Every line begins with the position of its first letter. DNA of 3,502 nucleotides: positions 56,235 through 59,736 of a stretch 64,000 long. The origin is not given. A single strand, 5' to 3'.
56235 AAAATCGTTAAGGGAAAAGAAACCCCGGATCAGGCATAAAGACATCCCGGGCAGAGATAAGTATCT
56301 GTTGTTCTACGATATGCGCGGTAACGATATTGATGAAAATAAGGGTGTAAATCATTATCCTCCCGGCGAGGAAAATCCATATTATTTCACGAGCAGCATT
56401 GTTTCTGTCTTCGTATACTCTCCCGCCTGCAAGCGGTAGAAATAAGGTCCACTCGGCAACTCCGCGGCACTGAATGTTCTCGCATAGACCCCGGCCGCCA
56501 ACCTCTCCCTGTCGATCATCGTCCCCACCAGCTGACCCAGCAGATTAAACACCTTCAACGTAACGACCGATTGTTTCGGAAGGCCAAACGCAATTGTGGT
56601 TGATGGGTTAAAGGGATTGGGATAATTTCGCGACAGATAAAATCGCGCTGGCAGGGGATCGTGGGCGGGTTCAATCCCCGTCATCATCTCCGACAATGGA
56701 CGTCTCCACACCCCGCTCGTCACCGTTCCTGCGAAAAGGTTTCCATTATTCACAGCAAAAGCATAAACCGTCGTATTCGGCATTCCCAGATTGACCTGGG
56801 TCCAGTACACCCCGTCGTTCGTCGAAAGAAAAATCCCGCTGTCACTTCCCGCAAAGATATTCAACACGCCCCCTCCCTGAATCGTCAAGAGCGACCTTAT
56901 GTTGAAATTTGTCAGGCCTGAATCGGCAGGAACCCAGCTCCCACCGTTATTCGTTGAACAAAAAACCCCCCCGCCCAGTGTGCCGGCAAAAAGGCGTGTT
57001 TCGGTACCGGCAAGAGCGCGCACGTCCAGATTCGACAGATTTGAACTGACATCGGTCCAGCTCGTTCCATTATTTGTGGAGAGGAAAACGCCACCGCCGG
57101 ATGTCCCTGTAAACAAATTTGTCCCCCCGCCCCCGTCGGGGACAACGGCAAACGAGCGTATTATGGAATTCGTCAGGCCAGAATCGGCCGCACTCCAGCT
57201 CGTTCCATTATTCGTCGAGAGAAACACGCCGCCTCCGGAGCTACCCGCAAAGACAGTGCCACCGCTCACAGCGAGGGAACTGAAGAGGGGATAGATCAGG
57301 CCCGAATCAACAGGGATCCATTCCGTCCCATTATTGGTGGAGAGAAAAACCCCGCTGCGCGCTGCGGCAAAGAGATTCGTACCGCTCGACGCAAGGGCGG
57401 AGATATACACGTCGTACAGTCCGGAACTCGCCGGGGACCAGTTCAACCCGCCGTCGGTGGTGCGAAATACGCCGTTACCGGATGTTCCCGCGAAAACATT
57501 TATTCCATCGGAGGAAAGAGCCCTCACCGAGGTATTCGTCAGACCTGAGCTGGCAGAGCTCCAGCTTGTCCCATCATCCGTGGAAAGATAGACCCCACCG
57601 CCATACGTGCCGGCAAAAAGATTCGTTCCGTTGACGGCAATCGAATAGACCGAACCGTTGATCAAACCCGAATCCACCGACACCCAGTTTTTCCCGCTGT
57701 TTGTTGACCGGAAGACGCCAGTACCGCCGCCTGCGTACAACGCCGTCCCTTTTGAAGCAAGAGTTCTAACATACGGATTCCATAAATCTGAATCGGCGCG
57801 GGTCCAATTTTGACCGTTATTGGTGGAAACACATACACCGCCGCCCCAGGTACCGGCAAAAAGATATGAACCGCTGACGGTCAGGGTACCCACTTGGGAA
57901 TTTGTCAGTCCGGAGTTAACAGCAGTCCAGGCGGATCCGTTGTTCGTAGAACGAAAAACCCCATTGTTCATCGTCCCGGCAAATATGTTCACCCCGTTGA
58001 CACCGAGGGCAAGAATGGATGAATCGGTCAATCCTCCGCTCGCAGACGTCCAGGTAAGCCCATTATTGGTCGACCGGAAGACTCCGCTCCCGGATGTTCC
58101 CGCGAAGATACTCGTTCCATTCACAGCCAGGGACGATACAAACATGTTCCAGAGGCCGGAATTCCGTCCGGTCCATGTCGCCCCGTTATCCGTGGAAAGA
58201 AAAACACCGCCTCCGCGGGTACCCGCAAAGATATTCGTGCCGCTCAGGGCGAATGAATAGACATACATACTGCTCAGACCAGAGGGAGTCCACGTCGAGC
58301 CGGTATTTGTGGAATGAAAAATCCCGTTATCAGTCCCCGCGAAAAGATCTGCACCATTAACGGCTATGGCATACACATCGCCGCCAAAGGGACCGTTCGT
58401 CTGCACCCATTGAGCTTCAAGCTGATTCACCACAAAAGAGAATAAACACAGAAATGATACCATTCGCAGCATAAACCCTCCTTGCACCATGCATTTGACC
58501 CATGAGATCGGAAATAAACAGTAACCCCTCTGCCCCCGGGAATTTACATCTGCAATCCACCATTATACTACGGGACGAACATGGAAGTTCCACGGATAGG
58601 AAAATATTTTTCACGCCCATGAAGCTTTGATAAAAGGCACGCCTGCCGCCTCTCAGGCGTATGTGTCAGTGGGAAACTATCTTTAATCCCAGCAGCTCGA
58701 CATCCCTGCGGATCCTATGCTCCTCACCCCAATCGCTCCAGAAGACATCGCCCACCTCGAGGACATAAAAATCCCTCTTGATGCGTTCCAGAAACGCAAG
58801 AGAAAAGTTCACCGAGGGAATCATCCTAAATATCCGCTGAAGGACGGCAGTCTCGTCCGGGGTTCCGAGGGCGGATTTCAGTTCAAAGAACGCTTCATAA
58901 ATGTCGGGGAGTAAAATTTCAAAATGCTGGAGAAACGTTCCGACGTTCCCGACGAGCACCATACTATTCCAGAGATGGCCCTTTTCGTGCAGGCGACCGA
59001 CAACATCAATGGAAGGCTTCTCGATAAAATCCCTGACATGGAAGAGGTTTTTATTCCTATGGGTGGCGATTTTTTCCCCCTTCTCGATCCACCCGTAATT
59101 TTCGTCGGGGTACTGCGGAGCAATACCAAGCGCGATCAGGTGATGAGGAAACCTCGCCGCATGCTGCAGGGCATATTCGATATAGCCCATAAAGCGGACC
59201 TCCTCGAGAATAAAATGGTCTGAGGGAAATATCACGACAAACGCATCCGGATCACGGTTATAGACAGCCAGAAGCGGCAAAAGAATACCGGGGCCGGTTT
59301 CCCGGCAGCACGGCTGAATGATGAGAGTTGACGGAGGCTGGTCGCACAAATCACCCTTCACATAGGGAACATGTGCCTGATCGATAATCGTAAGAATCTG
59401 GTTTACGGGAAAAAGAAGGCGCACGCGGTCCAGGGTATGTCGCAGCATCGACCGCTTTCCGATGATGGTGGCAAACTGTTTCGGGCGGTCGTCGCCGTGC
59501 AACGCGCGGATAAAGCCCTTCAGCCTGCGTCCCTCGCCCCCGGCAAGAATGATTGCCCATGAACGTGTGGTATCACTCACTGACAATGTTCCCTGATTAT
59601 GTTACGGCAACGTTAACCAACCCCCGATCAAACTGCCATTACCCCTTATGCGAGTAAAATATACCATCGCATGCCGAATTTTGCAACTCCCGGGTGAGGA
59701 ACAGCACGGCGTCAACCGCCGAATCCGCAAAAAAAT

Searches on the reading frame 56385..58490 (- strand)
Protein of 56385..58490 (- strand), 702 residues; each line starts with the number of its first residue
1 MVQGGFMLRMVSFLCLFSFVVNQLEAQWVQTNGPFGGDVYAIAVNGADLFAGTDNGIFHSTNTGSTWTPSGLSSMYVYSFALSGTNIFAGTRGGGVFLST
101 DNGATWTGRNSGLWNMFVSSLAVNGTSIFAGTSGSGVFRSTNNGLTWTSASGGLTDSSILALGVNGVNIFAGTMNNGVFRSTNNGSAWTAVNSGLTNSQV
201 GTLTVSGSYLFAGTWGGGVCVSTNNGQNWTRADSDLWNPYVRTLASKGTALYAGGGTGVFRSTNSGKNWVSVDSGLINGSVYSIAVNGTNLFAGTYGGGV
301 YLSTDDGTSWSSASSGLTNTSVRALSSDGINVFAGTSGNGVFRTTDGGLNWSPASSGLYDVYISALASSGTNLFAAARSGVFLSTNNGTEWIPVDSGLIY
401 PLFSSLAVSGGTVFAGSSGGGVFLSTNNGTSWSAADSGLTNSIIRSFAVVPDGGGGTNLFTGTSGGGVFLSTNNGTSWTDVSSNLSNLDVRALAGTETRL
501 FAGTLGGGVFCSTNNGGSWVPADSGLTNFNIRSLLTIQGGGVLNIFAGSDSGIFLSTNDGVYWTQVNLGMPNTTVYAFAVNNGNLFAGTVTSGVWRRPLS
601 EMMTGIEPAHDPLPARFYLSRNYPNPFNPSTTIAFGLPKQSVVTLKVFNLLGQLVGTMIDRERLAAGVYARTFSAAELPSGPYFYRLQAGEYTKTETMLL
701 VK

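Call 56: search_protein_families(library=pfam, proteins=[window:56385-58490:-], max_evalue=0.0001)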
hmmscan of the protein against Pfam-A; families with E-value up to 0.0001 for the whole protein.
window:56385-58490:- (702 aa): 5 families
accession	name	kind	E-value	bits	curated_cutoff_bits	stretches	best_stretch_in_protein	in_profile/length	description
PF15902.12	Sortilin-Vps10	-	1.5e-18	67.2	33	0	422-485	3-64/446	Sortilin, neurotensin receptor 3,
PF02012.26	BNR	-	2e-10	39.5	27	0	97-107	1-11/12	BNR/Asp-box repeat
PF19755.4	DUF6242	-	6.4e-09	36.4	29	0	441-519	141-217/217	Domain of unknown function (DUF6242)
PF18962.6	Por_Secre_tail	-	7.4e-08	33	27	1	623-696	2-71/75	Secretion system C-terminal sorting domain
PF10647.15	Gmad1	-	1.7e-06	28.5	20.5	0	306-357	192-242/251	Lipoprotein LpqB beta-propeller domain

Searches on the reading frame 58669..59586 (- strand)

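Call 56: search_protein_families(library=pfam, proteins=[window:58669-59586:-], max_evalue=0.0001)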
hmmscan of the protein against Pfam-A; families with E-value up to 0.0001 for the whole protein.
window:58669-59586:- (306 aa): 2 families
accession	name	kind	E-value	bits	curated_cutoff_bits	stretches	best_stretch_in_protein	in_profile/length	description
PF00483.29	NTP_transferase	-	9.2e-18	65.1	21.2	1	11-236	2-209/245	Nucleotidyl transferase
PF12804.13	NTP_transf_3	-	2.4e-05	25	27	1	11-123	1-95/160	MobA-like NTP transferase domain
